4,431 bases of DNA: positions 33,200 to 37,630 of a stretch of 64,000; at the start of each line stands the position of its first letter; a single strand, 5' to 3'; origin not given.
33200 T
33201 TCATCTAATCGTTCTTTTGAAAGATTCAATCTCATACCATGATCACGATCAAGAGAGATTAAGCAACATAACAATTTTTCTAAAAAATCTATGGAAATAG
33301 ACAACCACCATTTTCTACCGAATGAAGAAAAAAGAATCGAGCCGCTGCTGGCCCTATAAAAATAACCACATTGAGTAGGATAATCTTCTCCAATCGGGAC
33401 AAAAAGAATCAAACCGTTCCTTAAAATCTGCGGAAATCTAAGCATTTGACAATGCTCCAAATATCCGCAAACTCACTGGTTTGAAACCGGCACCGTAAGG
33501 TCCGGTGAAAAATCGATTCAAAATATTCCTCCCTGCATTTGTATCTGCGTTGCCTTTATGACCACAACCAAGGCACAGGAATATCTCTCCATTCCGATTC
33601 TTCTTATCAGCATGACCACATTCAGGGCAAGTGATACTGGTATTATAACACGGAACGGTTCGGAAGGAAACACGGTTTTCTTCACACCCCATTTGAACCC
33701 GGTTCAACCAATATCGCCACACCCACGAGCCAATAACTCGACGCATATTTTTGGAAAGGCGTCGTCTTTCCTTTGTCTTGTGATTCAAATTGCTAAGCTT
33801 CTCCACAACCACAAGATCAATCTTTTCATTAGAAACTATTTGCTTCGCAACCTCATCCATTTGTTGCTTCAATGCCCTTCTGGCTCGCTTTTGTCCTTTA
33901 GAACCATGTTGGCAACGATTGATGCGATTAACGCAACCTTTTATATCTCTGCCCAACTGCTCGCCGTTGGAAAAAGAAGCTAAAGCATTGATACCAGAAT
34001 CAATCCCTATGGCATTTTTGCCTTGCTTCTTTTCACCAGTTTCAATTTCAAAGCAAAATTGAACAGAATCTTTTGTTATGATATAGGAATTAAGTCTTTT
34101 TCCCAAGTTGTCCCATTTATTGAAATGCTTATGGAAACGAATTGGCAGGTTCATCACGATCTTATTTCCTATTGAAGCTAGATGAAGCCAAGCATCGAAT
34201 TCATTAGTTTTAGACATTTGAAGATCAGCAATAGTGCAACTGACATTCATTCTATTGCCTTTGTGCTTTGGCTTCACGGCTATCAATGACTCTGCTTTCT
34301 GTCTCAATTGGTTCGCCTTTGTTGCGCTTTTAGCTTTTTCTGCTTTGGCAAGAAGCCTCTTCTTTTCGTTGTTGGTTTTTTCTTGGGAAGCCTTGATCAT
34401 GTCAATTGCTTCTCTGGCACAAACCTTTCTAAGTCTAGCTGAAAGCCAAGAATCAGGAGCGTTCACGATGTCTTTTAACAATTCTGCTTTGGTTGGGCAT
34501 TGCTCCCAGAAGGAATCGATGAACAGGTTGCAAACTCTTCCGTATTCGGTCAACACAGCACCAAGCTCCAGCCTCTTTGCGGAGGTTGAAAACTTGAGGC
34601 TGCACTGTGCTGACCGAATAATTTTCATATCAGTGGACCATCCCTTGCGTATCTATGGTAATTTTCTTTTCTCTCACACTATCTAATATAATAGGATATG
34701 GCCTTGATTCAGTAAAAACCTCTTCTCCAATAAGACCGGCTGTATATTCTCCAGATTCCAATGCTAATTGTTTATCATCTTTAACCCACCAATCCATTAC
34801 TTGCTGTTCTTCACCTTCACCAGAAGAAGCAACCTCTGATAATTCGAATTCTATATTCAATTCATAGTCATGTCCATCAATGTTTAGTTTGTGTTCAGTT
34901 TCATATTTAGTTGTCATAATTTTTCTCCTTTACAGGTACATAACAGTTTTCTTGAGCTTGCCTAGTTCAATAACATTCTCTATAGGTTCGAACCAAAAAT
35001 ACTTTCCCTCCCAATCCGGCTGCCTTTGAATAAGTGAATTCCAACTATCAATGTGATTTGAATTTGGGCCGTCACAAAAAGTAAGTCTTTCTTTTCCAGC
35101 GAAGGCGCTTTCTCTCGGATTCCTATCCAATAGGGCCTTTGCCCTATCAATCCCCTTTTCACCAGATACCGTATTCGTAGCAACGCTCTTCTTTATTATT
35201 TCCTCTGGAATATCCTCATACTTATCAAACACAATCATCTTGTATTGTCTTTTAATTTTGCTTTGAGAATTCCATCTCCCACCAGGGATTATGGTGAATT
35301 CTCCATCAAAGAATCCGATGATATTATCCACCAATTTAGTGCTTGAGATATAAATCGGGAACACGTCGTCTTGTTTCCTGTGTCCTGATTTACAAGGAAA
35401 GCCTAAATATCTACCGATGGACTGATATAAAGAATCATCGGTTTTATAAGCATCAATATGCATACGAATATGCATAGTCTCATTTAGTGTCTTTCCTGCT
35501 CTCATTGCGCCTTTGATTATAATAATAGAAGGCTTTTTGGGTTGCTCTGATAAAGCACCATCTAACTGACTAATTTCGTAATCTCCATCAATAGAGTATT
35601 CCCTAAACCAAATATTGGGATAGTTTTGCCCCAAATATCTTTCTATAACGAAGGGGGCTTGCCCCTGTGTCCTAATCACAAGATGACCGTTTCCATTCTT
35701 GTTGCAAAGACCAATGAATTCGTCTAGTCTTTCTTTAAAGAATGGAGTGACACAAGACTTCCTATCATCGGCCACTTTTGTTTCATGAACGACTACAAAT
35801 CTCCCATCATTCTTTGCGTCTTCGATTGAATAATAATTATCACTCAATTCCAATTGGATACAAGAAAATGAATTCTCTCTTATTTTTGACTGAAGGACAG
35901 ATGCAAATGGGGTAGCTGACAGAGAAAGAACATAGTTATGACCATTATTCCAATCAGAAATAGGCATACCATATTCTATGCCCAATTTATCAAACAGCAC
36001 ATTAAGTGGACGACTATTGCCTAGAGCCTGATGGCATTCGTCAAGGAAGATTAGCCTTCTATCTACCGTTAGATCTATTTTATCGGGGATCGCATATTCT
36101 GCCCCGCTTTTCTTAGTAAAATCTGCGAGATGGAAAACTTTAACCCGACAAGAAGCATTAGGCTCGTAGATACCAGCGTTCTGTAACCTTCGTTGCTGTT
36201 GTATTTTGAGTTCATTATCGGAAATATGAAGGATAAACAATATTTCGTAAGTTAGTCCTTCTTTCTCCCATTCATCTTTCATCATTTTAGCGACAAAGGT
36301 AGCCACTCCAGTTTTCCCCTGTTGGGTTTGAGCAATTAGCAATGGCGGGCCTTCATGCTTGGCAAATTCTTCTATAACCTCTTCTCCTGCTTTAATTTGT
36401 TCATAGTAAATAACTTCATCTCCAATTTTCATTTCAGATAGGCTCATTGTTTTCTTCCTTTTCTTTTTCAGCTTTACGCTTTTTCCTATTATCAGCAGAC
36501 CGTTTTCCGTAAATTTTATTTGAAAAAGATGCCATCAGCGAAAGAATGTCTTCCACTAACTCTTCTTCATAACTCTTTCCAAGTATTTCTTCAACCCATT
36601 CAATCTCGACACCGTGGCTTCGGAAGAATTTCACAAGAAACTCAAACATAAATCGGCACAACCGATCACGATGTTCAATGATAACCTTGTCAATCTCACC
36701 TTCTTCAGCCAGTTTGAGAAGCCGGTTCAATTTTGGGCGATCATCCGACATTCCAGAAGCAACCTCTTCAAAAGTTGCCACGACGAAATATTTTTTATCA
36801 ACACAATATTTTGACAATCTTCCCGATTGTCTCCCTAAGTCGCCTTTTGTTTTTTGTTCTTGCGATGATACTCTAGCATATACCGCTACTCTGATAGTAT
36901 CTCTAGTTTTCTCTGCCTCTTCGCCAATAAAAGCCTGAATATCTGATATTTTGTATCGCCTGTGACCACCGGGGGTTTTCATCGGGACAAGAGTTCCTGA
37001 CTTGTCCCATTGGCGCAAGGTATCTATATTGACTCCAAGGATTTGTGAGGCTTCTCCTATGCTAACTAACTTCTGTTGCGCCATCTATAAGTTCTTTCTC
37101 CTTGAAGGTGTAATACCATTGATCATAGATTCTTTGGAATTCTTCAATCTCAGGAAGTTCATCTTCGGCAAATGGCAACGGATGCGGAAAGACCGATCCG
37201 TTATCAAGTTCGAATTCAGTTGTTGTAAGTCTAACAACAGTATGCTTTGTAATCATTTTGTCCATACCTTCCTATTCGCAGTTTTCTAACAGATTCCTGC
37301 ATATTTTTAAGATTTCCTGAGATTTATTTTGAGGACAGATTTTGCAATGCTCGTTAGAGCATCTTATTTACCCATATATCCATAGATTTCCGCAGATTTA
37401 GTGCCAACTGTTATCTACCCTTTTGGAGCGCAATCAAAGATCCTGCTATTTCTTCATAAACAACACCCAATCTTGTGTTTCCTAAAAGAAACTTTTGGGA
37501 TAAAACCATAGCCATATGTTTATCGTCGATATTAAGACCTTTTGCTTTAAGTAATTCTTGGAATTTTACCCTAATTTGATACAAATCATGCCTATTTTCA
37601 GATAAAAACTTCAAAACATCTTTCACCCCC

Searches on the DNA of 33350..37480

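Call 63: search_rna_families(source=window, start=33350, end=37480, threshold=evalue, max_evalue=5)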
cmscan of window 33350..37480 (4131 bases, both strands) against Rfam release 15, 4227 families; matches with E-value up to 5: 2.
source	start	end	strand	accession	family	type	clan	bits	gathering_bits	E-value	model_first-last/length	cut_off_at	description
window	34537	34627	-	RF00253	mir-101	Gene; miRNA;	-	19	60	1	1-75/75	no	mir-101 microRNA precursor family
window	34537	34626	+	RF00253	mir-101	Gene; miRNA;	-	17.8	60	2.2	1-75/75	no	mir-101 microRNA precursor family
